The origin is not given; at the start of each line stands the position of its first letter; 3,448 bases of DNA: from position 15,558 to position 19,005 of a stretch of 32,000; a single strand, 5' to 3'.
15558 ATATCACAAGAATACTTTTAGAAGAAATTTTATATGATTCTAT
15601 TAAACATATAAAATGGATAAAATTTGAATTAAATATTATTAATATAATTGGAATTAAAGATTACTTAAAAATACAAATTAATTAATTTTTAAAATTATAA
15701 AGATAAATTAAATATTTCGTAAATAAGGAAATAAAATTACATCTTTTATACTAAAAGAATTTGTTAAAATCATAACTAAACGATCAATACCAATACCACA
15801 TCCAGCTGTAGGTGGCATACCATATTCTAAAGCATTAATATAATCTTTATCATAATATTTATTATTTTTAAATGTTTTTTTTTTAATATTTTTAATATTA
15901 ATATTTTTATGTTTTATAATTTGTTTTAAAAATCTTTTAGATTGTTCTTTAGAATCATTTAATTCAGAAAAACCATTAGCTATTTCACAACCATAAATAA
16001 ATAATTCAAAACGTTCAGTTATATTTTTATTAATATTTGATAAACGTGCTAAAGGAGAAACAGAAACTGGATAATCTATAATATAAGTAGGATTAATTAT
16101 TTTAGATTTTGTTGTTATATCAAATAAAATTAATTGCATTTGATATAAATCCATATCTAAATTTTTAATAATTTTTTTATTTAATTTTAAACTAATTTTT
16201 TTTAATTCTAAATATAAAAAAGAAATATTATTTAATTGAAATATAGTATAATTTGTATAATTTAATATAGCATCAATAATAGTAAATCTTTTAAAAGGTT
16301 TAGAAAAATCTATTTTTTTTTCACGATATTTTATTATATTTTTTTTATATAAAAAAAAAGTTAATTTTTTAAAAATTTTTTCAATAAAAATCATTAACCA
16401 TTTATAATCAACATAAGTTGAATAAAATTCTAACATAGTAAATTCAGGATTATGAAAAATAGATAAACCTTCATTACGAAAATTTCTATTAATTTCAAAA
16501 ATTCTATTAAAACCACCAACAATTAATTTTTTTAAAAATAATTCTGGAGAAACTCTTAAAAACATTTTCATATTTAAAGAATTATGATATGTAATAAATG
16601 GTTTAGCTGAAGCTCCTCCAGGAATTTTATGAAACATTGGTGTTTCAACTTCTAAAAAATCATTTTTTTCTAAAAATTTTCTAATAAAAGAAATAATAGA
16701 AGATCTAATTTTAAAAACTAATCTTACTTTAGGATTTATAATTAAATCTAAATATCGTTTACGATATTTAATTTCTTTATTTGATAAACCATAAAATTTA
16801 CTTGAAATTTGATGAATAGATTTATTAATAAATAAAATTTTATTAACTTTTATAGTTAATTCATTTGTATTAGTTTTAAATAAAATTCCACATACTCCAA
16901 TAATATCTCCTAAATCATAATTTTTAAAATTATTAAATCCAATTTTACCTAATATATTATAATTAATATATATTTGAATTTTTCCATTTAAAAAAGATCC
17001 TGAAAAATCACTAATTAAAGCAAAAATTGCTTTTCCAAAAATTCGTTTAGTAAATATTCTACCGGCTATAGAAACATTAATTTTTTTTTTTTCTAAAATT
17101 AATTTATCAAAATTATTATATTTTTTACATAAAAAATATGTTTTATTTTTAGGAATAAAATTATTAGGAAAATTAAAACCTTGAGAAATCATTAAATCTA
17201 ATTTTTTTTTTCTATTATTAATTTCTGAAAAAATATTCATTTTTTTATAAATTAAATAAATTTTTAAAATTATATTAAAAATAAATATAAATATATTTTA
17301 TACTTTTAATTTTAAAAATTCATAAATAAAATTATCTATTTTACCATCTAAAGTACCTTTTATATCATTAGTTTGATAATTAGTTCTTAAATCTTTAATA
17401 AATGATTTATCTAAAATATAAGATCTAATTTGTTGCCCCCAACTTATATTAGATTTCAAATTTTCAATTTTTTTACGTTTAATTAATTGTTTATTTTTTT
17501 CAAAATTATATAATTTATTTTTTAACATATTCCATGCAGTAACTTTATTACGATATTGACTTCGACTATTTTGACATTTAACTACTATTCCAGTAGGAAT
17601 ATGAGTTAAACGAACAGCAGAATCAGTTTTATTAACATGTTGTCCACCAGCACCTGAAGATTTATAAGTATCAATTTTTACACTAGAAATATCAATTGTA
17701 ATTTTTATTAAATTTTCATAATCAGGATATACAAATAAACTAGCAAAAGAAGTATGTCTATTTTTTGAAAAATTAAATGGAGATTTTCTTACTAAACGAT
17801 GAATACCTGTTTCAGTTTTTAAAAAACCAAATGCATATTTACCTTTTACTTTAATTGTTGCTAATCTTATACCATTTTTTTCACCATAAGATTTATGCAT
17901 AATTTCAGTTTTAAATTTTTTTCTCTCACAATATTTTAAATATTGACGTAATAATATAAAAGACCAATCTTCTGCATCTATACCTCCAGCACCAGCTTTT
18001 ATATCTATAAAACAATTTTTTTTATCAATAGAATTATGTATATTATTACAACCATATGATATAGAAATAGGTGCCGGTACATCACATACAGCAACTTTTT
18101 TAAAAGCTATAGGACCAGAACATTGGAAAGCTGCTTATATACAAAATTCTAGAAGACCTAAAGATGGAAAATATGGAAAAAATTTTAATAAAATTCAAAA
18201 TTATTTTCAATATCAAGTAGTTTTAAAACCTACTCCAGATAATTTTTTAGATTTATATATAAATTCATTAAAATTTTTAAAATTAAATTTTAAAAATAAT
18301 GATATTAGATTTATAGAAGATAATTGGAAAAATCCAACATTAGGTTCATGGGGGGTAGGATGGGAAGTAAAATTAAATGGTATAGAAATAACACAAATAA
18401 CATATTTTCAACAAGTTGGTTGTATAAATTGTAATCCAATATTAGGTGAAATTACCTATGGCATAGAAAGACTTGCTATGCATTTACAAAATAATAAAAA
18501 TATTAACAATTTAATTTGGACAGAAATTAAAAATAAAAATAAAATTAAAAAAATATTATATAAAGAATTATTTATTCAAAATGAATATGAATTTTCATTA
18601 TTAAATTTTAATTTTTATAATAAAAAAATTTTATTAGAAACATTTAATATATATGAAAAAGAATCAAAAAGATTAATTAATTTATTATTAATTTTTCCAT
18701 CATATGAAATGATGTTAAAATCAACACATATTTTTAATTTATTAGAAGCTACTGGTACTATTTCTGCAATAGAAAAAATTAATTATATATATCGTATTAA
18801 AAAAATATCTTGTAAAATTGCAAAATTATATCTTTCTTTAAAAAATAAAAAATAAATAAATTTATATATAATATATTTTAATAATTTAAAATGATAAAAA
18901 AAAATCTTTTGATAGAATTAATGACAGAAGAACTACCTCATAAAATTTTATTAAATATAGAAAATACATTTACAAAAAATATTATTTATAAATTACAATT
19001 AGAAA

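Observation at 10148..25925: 7,888-bp head-to-tail tandem duplication doubling five housekeeping genes in a minimal genome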

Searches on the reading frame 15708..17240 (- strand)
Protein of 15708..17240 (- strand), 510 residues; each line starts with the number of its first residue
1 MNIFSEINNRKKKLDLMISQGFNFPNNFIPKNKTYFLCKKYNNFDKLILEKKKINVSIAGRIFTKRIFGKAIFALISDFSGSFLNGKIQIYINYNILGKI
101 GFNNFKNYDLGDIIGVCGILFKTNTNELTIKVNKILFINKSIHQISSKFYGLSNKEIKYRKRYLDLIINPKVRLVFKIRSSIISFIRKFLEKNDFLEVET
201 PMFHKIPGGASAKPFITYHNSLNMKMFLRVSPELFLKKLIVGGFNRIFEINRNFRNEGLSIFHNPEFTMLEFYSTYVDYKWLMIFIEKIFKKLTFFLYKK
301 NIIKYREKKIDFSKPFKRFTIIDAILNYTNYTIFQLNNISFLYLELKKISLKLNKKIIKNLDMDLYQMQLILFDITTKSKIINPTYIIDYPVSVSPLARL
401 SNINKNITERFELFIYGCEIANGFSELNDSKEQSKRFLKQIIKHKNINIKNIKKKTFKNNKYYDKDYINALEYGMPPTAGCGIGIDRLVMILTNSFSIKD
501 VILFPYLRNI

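Call 3: search_protein_families(library=ncbifam, proteins=[window:15708-17240:-])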
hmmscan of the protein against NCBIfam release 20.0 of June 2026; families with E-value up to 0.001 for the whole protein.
window:15708-17240:- (510 aa): 15 families
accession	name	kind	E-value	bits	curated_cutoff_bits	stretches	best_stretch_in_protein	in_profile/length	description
NF001756.1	PRK00484.1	subfamily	2.1e-176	587.4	468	1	7-509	4-487/488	lysine--tRNA ligase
TIGR00499.1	lysS_bact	equivalog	4.5e-162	540.1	427.6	1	6-509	5-494/496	lysine--tRNA ligase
NF009101.0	PRK12445.1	subfamily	2.4e-147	491.5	1026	1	4-508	16-502/505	lysine--tRNA ligase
NF002821.0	PRK02983.1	equivalog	1.1e-111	374.7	742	1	9-508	624-1099/1102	bifunctional lysylphosphatidylglycerol synthetase/lysine--tRNA ligase LysX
TIGR00462.1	genX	equivalog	9.9e-67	225.5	286.9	1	178-504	3-304/304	EF-P lysine aminoacylase EpmA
NF006828.0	PRK09350.1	equivalog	2e-59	201.5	264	1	176-506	16-322/325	elongation factor P--(R)-beta-lysine ligase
TIGR00459.1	aspS_bact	equivalog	3.8e-41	141.1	373.85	2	51-328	14-281/586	aspartate--tRNA ligase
NF003483.0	PRK05159.1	equivalog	1e-40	139.9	353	1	50-505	14-430/438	aspartate--tRNA(Asn) ligase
TIGR00458.1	aspS_nondisc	equivalog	3.1e-40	138.5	368.4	2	51-321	10-280/428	aspartate--tRNA(Asn) ligase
NF001750.0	PRK00476.1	equivalog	1.9e-37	128.8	443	2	45-319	10-286/590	aspartate--tRNA ligase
NF009460.0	PRK12820.1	equivalog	2.2e-24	85.6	1379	2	154-293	152-290/723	bifunctional aspartyl-tRNA synthetase/aspartyl/glutamyl-tRNA amidotransferase subunit C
NF003037.0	PRK03932.1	equivalog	1.4e-21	77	414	1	52-506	15-444/451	asparagine--tRNA ligase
TIGR00457.1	asnS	equivalog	3.6e-21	75.5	342.6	1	52-507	15-449/455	asparagine--tRNA ligase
NF005054.0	PRK06462.1-4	equivalog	2.2e-13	49.9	309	2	166-329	15-190/318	asparagine synthetase A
NF005052.0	PRK06462.1-1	equivalog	3.1e-11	43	368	1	159-505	32-344/353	asparagine synthetase A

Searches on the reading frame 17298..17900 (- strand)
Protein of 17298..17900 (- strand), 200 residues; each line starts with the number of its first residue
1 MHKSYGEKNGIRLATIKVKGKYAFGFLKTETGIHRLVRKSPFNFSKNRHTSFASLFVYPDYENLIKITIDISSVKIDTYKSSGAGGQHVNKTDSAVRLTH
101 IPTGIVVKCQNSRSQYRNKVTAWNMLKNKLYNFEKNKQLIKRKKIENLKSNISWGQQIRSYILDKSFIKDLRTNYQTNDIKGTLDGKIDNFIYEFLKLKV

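Call 3: search_protein_families(library=ncbifam, proteins=[window:17298-17900:-])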
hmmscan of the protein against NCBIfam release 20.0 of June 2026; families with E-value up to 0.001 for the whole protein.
window:17298-17900:- (200 aa): 5 families
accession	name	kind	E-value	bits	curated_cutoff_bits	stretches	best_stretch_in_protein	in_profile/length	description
TIGR00020.2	prfB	exception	1.1e-88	297.6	370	1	3-197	158-353/353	peptide chain release factor 2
TIGR00019.1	prfA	equivalog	7.3e-49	166.6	423.25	1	3-193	154-344/361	peptide chain release factor 1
NF001859.2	PRK00591.1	equivalog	8.8e-48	163.2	400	1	3-195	146-338/347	peptide chain release factor 1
TIGR03072.1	release_prfH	equivalog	1.2e-28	100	166.65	1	8-161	46-195/200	peptide chain release factor H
NF006718.0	PRK09256.1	equivalog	1.6e-11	44.1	100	1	66-99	9-42/140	alternative ribosome rescue aminoacyl-tRNA hydrolase ArfB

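Call 43: find_encoding_contigs(protein=window:17298-17900:-, flank=10000)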
Protein window:17298-17900:- (200 aa): no gene with exactly this product is on record in the collection.

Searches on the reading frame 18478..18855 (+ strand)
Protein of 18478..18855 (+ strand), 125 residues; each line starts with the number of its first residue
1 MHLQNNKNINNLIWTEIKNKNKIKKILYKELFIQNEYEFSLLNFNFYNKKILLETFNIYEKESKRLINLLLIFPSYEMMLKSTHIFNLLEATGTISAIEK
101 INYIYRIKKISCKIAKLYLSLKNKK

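Call 3: search_protein_families(library=ncbifam, proteins=[window:18478-18855:+])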
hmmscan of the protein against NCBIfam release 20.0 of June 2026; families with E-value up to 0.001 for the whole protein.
window:18478-18855:+ (125 aa): 3 families
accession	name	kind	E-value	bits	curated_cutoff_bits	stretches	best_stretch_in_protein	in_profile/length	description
TIGR00388.1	glyQ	equivalog_domain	3.3e-27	95.6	361.45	1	1-123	166-284/293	glycine--tRNA ligase subunit alpha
NF006827.1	PRK09348.1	equivalog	4.2e-27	95.2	369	1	1-119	165-275/276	glycine--tRNA ligase subunit alpha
NF011499.0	PRK14908.1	equivalog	5.5e-21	74.7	1244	1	1-123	170-284/998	glycine--tRNA ligase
